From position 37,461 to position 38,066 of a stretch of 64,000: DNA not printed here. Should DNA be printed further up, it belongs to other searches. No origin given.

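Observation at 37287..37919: Membrane-anchored polyQ protein with a DnaJ-type CxxCxGxG zinc finger (BSD2/LQY1-like)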

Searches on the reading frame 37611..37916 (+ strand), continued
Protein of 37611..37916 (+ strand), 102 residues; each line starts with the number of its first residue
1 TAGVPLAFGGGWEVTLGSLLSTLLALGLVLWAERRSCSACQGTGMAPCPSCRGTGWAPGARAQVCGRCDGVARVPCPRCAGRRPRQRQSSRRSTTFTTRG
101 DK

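Call 71: find_encoding_contigs(protein=P0231, flank=4000, max_places=3)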
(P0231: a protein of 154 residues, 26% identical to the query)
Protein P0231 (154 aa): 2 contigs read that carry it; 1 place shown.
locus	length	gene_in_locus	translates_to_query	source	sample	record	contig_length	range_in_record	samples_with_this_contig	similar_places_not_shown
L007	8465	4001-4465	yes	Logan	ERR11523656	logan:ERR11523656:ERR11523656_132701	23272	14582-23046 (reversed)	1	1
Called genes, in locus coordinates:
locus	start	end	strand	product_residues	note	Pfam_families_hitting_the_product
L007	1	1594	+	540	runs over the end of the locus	PF01734:Patatin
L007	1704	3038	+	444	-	PF00211:Guanylate_cyc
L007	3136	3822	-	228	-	PF09286:Pro-kuma_activ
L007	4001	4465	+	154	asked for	-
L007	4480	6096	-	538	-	-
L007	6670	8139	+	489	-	PF03060:NMO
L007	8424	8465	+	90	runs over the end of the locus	-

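Call 85: find_related_loci(query=A2, collection=metagenome_contigs, flank=2500)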
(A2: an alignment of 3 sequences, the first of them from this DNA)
Query A2 (88 aa) in metagenome_contigs; peptide patterns used: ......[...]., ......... (x = any residue, [..] = any of these).
359 stretches matched a pattern; 4 encode a relative of the query (tblastn E <= 1e-3); 4 distinct loci.
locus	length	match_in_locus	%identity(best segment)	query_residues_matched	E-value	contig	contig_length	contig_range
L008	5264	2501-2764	100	1-88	3e-54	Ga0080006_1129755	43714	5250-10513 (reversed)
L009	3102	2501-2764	100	1-88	4e-54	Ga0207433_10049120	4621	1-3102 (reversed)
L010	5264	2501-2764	100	1-88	4e-54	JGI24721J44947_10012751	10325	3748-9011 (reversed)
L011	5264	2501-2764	100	1-88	4e-54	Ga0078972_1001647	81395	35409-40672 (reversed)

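Call 86: find_encoding_contigs(protein=P0017, flank=6000, max_places=2)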
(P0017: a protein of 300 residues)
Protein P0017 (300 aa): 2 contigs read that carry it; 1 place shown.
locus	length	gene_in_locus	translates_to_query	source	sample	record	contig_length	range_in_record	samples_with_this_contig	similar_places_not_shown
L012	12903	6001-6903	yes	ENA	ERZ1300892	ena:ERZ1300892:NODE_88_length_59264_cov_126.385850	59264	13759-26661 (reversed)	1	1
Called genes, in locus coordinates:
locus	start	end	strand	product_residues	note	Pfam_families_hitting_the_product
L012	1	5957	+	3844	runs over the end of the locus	PF20175:Tra1_central, PF20206:Tra1_ring, PF02259:FAT, PF00454:PI3_PI4_kinase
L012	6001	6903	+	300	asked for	-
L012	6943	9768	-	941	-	-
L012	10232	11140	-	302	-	PF00069:Pkinase, PF07714:PK_Tyr_Ser-Thr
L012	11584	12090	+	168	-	PF09713:A_thal_3526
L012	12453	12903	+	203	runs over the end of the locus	-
